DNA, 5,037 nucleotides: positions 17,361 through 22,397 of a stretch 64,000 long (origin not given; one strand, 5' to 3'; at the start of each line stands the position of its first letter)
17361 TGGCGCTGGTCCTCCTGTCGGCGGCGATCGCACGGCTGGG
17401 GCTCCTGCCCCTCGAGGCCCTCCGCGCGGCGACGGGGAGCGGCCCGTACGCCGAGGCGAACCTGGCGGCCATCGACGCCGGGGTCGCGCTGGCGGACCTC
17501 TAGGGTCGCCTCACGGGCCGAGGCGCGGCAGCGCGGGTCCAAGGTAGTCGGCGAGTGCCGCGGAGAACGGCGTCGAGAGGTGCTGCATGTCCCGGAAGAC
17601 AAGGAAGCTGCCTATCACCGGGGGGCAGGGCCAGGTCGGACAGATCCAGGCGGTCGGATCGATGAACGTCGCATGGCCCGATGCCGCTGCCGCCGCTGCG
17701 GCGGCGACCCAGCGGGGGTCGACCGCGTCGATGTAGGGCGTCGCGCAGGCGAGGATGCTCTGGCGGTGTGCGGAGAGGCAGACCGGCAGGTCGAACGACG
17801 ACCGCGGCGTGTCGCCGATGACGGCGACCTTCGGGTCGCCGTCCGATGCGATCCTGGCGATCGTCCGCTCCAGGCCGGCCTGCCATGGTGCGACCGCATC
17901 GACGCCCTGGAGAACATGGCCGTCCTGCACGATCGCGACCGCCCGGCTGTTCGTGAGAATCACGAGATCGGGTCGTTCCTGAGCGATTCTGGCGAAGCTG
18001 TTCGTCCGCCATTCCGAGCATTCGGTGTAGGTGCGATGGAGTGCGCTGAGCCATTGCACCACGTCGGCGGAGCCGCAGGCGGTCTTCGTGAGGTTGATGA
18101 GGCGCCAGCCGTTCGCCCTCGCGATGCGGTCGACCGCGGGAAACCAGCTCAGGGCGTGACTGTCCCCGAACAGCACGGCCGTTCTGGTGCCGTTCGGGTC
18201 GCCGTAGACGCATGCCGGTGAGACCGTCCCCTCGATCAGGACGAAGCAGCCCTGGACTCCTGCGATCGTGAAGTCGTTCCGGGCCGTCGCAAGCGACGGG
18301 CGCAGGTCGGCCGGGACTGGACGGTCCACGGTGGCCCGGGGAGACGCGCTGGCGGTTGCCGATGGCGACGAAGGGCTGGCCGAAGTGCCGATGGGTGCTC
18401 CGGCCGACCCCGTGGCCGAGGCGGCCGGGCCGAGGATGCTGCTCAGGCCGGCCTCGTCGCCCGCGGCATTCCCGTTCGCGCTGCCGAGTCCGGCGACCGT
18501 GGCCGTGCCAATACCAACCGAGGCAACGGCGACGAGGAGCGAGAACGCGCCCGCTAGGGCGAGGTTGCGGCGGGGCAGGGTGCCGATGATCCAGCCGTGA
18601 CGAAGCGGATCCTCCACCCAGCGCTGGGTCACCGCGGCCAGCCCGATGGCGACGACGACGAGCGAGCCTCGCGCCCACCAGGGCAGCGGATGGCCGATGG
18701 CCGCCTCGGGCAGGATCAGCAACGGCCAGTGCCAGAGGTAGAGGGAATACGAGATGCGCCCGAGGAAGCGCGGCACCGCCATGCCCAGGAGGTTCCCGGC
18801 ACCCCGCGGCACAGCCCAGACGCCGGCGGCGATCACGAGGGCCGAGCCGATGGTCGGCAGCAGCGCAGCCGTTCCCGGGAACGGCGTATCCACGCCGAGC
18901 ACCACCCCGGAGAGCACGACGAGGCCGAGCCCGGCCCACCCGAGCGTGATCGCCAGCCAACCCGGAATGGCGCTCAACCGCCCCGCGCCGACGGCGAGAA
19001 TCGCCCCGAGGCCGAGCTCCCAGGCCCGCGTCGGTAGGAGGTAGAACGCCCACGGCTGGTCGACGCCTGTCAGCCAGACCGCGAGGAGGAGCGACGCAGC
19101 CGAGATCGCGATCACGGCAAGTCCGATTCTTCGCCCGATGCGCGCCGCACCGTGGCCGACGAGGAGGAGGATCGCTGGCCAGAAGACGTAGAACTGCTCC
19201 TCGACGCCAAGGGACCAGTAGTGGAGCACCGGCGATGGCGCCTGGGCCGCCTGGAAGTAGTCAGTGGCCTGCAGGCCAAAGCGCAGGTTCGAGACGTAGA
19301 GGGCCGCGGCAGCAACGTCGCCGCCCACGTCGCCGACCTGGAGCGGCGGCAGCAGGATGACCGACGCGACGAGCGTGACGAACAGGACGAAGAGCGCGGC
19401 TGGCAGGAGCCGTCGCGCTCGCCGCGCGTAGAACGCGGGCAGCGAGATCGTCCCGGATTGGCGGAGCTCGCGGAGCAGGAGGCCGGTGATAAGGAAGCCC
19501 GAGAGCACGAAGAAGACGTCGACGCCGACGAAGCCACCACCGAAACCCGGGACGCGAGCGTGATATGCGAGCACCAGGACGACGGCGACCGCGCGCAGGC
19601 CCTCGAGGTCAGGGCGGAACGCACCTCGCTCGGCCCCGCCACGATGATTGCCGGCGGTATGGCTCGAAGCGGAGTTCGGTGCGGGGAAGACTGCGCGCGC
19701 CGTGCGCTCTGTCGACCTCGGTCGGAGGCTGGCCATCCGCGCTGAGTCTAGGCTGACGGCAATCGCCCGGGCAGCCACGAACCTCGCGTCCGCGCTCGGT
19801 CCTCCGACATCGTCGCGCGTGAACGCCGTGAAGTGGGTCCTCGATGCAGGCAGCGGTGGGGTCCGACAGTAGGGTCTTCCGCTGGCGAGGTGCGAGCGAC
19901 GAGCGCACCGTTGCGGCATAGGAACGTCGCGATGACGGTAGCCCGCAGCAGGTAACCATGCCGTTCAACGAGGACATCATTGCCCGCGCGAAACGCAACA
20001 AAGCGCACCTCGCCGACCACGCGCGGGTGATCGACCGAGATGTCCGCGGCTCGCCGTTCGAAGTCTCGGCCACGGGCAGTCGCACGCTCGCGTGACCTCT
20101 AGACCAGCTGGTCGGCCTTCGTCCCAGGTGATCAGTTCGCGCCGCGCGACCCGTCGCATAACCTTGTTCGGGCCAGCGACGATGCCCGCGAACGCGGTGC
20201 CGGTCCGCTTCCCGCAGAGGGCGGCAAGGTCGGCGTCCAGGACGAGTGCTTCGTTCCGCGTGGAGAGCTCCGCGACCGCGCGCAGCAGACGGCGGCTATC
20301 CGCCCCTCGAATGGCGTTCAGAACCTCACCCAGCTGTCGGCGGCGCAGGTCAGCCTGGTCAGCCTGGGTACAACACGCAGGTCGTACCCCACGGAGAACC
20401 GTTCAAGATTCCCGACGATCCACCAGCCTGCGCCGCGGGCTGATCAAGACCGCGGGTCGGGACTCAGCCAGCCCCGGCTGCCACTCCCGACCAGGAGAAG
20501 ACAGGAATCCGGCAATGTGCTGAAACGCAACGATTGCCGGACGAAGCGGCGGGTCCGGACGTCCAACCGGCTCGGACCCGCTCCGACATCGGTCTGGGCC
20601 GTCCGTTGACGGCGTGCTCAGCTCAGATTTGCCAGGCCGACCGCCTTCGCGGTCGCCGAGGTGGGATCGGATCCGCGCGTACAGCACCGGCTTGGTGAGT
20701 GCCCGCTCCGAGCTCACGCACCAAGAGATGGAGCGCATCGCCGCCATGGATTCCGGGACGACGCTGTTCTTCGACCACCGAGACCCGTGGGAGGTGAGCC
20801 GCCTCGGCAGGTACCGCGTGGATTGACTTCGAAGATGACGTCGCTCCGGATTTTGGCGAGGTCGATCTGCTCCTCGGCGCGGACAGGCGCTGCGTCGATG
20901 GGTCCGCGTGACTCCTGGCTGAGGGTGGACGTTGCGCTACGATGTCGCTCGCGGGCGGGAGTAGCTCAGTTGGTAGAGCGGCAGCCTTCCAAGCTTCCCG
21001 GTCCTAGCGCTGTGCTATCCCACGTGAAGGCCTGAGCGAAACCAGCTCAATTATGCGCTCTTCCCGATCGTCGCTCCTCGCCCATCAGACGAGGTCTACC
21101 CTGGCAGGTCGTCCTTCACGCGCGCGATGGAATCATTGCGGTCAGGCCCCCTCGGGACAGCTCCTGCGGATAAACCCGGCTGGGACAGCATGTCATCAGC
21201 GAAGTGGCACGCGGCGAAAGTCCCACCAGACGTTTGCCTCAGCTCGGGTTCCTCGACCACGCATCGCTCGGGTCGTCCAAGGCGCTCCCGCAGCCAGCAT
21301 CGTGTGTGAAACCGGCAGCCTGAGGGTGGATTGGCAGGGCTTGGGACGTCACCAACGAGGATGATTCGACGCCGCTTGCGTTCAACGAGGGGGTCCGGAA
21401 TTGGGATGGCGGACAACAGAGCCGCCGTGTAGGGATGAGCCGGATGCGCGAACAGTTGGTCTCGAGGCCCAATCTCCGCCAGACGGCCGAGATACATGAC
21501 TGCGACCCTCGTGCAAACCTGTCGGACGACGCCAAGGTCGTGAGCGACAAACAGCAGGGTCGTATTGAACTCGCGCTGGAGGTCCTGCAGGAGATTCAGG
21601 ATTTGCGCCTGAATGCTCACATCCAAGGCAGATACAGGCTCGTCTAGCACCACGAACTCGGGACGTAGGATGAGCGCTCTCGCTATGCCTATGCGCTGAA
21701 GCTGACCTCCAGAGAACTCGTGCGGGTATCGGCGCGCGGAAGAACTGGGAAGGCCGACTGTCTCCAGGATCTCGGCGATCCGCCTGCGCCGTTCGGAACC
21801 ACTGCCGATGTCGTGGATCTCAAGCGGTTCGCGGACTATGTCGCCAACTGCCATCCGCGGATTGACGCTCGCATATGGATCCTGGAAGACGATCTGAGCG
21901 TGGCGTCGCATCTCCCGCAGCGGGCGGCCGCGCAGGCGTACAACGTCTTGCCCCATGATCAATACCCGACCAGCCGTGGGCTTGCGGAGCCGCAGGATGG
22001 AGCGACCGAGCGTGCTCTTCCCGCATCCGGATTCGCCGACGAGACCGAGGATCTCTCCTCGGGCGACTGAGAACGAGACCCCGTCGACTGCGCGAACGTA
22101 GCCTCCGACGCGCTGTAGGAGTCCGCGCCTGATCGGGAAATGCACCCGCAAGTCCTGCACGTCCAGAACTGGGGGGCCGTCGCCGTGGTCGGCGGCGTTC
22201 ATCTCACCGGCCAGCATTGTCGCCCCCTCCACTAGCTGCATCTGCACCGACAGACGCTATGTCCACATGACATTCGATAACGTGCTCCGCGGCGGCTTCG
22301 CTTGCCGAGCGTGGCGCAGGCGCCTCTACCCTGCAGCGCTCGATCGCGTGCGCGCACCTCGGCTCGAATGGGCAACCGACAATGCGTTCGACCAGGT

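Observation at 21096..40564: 19-kb catabolic island for a peptide-like or N-acyl amino acid substrate with three AstE/AspA-family deacylase paralogs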

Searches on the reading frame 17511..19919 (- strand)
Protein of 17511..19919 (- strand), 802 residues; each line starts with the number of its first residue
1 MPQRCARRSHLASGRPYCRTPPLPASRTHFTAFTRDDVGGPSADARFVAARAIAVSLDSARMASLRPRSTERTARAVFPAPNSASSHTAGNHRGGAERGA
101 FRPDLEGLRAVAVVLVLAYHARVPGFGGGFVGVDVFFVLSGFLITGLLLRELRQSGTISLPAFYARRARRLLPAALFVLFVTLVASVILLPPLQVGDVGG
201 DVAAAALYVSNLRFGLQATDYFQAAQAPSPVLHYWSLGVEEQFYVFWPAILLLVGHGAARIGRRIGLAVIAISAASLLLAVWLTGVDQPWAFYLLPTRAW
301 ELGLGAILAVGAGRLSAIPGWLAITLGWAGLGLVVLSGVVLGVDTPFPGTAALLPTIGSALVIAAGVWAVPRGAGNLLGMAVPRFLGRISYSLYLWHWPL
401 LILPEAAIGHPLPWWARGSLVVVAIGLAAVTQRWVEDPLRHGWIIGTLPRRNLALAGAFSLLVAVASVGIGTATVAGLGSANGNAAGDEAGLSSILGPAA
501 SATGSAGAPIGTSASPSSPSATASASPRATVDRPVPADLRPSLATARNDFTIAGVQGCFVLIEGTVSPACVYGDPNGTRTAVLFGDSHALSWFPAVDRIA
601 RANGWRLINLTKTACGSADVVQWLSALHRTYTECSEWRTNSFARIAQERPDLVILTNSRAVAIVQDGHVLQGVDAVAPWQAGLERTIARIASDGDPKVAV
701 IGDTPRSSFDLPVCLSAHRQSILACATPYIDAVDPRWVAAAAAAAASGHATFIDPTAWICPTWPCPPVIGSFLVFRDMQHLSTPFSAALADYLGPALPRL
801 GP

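Call 45: search_protein_families(library=pfam, proteins=[window:17511-19919:-], max_evalue=0.01)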
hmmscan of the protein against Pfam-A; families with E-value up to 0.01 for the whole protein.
window:17511-19919:- (802 aa): 2 families
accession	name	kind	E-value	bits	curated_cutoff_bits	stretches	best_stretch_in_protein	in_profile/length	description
PF19040.6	SGNH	-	2.8e-29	103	27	1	568-792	12-245/248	SGNH domain (fused to AT3 domains)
PF01757.29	Acyl_transf_3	-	2.7e-28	99.4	31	1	104-430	3-323/326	Acyltransferase domain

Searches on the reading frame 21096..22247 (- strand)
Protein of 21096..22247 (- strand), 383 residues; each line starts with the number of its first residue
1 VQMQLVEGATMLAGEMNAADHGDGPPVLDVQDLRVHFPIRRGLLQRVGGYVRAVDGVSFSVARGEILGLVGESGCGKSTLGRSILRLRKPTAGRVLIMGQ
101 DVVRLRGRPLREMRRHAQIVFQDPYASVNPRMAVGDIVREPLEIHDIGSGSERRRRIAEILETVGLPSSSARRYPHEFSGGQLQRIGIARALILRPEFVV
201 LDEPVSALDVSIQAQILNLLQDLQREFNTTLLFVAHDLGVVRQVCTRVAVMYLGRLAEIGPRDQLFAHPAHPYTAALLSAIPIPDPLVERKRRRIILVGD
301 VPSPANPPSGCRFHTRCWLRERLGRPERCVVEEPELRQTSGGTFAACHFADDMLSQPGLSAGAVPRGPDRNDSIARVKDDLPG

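Call 5: search_protein_families(library=pfam, proteins=[window:21096-22247:-])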
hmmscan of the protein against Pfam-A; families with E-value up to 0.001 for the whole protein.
window:21096-22247:- (383 aa): 4 families
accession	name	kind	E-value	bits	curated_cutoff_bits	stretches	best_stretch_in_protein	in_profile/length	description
PF00005.33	ABC_tran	-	1.3e-32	113.7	25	1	55-205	2-136/137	ABC transporter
PF08352.17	oligo_HPY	-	1.1e-16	61.4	27.1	1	258-320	2-61/65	Oligopeptide/dipeptide transporter, C-terminal region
PF13304.12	AAA_21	-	8.4e-08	33.1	27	1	172-241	232-303/304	AAA domain, putative AbiEii toxin, Type IV TA system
PF13401.12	AAA_22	-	4.2e-05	24.3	27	1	66-235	7-122/130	AAA domain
